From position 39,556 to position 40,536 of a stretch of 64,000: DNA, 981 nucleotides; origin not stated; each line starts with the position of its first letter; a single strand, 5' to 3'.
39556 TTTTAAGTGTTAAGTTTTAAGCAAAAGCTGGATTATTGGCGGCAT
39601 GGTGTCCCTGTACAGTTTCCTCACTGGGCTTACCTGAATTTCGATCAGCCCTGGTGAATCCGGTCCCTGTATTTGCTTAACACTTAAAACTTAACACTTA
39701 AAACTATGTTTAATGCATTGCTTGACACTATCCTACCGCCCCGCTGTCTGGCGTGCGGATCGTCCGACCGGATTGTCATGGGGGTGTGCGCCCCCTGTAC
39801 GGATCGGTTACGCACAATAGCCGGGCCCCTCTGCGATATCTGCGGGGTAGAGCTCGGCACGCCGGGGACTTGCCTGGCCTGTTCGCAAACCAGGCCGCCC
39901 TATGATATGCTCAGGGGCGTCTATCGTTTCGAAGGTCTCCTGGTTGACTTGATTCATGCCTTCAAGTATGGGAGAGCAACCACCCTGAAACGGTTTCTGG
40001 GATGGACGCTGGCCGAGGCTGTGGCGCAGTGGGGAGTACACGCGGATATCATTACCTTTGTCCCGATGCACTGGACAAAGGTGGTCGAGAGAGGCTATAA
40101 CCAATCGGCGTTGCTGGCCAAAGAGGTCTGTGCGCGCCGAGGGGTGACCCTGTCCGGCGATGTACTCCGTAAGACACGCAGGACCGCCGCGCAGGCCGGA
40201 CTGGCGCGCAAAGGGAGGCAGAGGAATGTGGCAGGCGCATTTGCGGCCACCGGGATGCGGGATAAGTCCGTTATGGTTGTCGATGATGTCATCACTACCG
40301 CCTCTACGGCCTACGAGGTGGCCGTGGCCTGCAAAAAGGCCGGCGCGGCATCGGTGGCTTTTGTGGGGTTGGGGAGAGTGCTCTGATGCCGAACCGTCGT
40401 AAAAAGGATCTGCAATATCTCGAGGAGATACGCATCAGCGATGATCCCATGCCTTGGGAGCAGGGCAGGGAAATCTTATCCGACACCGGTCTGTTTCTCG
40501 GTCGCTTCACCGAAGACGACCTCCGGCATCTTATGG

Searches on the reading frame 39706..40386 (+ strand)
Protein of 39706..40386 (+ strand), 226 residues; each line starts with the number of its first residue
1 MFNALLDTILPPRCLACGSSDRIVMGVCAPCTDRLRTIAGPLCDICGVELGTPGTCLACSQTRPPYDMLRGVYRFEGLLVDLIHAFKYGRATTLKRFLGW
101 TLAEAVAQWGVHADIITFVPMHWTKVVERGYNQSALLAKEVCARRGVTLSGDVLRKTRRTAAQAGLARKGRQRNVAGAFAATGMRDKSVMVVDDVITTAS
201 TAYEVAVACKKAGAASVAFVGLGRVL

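Call 8: search_protein_families(library=pfam, proteins=[window:39706-40386:+])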
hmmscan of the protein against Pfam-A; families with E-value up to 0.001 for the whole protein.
window:39706-40386:+ (226 aa): 2 families
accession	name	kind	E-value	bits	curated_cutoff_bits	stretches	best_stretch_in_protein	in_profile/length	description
PF18912.6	DZR_2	-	1e-11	44.9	27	1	5-60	1-56/56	Double zinc ribbon domain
PF00156.33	Pribosyltran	-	0.00013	21.8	26.3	1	142-220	36-121/158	Phosphoribosyl transferase domain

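Call 27: find_encoding_contigs(protein=window:39706-40386:+, flank=10000, max_places=6)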
Protein window:39706-40386:+ (226 aa): 3 contigs read that carry it; 2 places shown.
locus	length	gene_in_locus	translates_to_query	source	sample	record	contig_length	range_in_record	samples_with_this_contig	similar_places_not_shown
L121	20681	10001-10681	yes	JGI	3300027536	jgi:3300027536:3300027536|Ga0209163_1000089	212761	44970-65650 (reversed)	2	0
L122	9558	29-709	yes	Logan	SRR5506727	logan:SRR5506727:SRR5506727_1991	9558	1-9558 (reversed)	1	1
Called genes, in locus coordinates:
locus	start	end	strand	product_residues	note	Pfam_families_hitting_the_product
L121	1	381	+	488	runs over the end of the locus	PF02881:SRP54_N, PF00448:SRP54, PF01656:CbiA (faint), PF02978:SRP_SPB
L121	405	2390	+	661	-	PF24820:Diguanyl_cycl_sensor (faint), PF01590:GAF, PF13185:GAF_2, PF13492:GAF_3, PF00989:PAS, PF13426:PAS_9, PF00512:HisKA, PF02518:HATPase_c, +2 more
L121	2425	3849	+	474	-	PF00072:Response_reg, PF00158:Sigma54_activat, PF14532:Sigma54_activ_2, PF00004:AAA (weak), PF07724:AAA_2, PF07728:AAA_5, PF25601:AAA_lid_14, PF02954:HTH_8, +1 more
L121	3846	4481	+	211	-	PF02563:Poly_export, PF10531:SLBB, PF22461:SLBB_2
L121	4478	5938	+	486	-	-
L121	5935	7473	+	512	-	PF02706:Wzz (weak), PF27241:CLIP1 (faint), PF13807:GNVR (weak)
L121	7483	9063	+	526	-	PF13191:AAA_16 (weak), PF13401:AAA_22, PF05036:SPOR (faint)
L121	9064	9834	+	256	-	-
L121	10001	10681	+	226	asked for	PF18912:DZR_2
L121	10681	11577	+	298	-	-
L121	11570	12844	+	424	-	PF10727:Rossmann-like (weak), PF10728:DUF2520, PF01467:CTP_transf_like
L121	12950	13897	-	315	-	PF00561:Abhydrolase_1, PF12697:Abhydrolase_6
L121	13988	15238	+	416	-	PF05977:MFS_3, PF07690:MFS_1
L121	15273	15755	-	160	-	-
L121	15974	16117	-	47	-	-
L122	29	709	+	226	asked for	PF18912:DZR_2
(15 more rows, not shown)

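Call 37: find_homologous_proteins(query=window:39706-40383:+, max_evalue=1e-20)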
Query window:39706-40383:+ (226 aa): 669 proteins with E <= 1e-20 among 2130 candidates; the best 120 are listed.
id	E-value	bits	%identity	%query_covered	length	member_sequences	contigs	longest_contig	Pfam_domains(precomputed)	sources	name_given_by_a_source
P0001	2.3e-143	493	100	98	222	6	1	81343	PF18912.7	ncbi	ncbi:MAG: double zinc ribbon domain-containing protein [Syntrophaceae bacterium]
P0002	5.7e-130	449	88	100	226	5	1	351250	PF18912.7,PF00156.34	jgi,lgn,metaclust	metaclust:\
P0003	1.9e-120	418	81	100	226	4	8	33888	PF18912.7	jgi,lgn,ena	-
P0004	8.6e-119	413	79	100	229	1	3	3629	PF18912.7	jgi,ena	-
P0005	1.1e-117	409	81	100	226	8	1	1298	PF18912.7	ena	-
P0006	2.5e-110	385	84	89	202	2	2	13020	PF00156.34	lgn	-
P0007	4.2e-83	296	76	78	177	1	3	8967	PF00156.34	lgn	-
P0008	1.6e-82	294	86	70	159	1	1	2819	-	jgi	-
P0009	2.0e-82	294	86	70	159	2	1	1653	-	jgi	jgi:ComF family protein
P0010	1.3e-81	291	59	100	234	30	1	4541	PF18912.7,PF00156.34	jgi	-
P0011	7.6e-77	276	87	65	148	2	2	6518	PF00156.34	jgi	-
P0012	5.4e-75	270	58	100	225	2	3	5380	PF18912.7,PF00156.34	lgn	-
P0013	2.1e-69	251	50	100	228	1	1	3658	PF18912.7,PF00156.34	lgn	-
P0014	5.0e-69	250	49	100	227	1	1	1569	PF18912.7,PF00156.34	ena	-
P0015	2.4e-67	245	49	100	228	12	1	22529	PF18912.7,PF00156.34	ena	-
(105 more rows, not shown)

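Call 38: find_encoding_contigs(protein=P0002, flank=3000, max_places=2)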
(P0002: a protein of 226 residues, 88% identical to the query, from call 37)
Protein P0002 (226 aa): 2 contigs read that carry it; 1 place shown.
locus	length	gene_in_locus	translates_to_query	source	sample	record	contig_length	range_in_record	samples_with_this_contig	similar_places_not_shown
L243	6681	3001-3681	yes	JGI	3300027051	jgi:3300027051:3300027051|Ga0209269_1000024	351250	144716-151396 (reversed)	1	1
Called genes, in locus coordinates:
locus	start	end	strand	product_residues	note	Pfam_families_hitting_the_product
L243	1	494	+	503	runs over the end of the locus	PF02706:Wzz, PF13807:GNVR (weak)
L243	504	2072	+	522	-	PF13191:AAA_16 (weak), PF13401:AAA_22, PF05489:Phage_tail_X (faint)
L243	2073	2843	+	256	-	-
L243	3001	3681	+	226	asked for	PF18912:DZR_2, PF00156:Pribosyltran (faint)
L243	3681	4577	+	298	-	-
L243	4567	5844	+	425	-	PF10728:DUF2520, PF01467:CTP_transf_like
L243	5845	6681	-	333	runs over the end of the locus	PF02754:CCG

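Call 39: find_encoding_contigs(protein=P0003, flank=3000, max_places=3)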
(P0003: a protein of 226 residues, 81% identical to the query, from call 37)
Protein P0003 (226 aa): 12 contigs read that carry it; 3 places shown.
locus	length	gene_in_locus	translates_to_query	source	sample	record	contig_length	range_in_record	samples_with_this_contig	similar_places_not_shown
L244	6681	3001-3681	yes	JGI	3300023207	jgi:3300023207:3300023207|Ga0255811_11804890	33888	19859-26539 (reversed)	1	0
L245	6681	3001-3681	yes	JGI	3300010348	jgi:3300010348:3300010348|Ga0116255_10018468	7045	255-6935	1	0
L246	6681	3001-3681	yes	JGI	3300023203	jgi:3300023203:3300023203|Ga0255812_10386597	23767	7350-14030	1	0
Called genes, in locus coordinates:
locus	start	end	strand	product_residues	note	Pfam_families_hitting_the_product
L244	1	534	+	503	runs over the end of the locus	PF02706:Wzz (weak), PF27241:CLIP1 (faint), PF13807:GNVR (weak)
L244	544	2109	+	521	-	PF13191:AAA_16 (weak), PF13401:AAA_22, PF05036:SPOR (weak)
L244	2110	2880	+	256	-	PF13614:AAA_31 (weak)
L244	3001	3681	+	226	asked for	PF18912:DZR_2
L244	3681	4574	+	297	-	-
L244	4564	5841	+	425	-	PF10727:Rossmann-like (weak), PF10728:DUF2520, PF01467:CTP_transf_like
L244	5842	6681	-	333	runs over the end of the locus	PF02754:CCG (weak)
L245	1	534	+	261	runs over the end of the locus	?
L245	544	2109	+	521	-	PF13191:AAA_16 (weak), PF13401:AAA_22, PF05036:SPOR (weak)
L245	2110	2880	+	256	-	PF13614:AAA_31 (weak)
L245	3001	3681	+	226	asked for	PF18912:DZR_2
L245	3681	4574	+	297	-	-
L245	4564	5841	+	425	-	PF10727:Rossmann-like (weak), PF10728:DUF2520, PF01467:CTP_transf_like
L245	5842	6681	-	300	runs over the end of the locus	PF02754:CCG (weak)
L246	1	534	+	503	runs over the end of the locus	PF02706:Wzz (weak), PF27241:CLIP1 (faint), PF13807:GNVR (weak)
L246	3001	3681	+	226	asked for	PF18912:DZR_2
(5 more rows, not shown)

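Call 40: find_encoding_contigs(protein=P0010, flank=3000, max_places=2)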
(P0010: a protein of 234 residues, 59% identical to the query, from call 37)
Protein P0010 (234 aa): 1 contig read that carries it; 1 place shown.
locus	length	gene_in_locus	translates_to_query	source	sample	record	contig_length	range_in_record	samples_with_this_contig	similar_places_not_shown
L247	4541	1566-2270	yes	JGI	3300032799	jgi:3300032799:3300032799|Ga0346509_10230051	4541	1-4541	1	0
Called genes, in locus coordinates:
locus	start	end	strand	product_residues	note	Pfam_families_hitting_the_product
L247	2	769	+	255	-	?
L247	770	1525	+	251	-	PF13614:AAA_31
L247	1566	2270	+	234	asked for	PF18912:DZR_2, PF00156:Pribosyltran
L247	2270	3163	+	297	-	-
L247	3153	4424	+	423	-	PF10727:Rossmann-like, PF10728:DUF2520, PF01467:CTP_transf_like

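Call 53: find_encoding_contigs(protein=P0001, flank=1500, max_places=4)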
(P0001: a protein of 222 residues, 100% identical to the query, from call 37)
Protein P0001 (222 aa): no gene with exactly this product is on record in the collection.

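Call 63: list_cluster_members(proteins=[window:39706-40383:+, window:38769-39536:+])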
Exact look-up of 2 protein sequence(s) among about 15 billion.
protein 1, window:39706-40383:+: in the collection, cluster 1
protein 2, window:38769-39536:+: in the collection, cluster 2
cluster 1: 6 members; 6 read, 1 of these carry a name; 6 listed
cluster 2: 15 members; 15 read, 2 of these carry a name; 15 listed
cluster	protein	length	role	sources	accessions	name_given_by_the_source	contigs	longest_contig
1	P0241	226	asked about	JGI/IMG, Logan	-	-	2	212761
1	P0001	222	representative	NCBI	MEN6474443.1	MAG: double zinc ribbon domain-containing protein [Syntrophaceae bacterium]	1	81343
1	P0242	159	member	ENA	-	-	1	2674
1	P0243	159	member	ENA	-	-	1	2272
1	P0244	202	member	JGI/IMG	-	-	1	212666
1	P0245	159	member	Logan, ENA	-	-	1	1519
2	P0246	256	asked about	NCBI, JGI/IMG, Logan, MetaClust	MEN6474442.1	MAG: CpsD/CapB family tyrosine-protein kinase [Syntrophaceae bacterium] | \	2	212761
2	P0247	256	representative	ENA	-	-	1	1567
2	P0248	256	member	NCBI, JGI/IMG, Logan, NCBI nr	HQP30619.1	MAG TPA: CpsD/CapB family tyrosine-protein kinase [Deltaproteobacteria bacterium] | CpsD/CapB family tyrosine-protein kinase [Deltaproteobacteria bacterium]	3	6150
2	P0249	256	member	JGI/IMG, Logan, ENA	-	-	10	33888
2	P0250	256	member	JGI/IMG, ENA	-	-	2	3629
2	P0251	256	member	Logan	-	-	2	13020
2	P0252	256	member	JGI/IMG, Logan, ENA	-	-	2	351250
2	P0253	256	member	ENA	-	-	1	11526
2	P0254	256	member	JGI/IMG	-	-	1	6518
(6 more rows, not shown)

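Call 64: find_encoding_contigs(protein=P0244, flank=1200, max_places=3)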
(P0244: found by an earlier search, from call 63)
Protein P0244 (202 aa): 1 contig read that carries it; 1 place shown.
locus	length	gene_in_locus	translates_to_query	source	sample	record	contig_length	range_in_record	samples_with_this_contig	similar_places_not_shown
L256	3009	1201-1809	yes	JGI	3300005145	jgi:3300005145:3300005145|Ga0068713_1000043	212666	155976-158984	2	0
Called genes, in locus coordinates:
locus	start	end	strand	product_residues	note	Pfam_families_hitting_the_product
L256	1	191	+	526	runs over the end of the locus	PF13191:AAA_16 (weak), PF13401:AAA_22, PF05036:SPOR (faint)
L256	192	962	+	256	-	-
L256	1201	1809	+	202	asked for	-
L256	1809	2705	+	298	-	-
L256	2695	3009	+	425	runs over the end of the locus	PF10727:Rossmann-like (weak), PF10728:DUF2520, PF01467:CTP_transf_like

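Call 66: search_protein_families(library=ncbifam, proteins=[window:39706-40386:+], max_evalue=0.00001)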
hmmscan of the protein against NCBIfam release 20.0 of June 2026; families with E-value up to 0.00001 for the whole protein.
window:39706-40386:+ (226 aa): 2 families
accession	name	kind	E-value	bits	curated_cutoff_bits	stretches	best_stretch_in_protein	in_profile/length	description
NF008616.0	PRK11595.1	equivalog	3.8e-30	105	304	1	24-226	19-227/227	DNA utilization protein GntX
TIGR00201.1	comF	subfamily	7e-22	78.3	233.55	1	28-223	1-189/190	ComF family protein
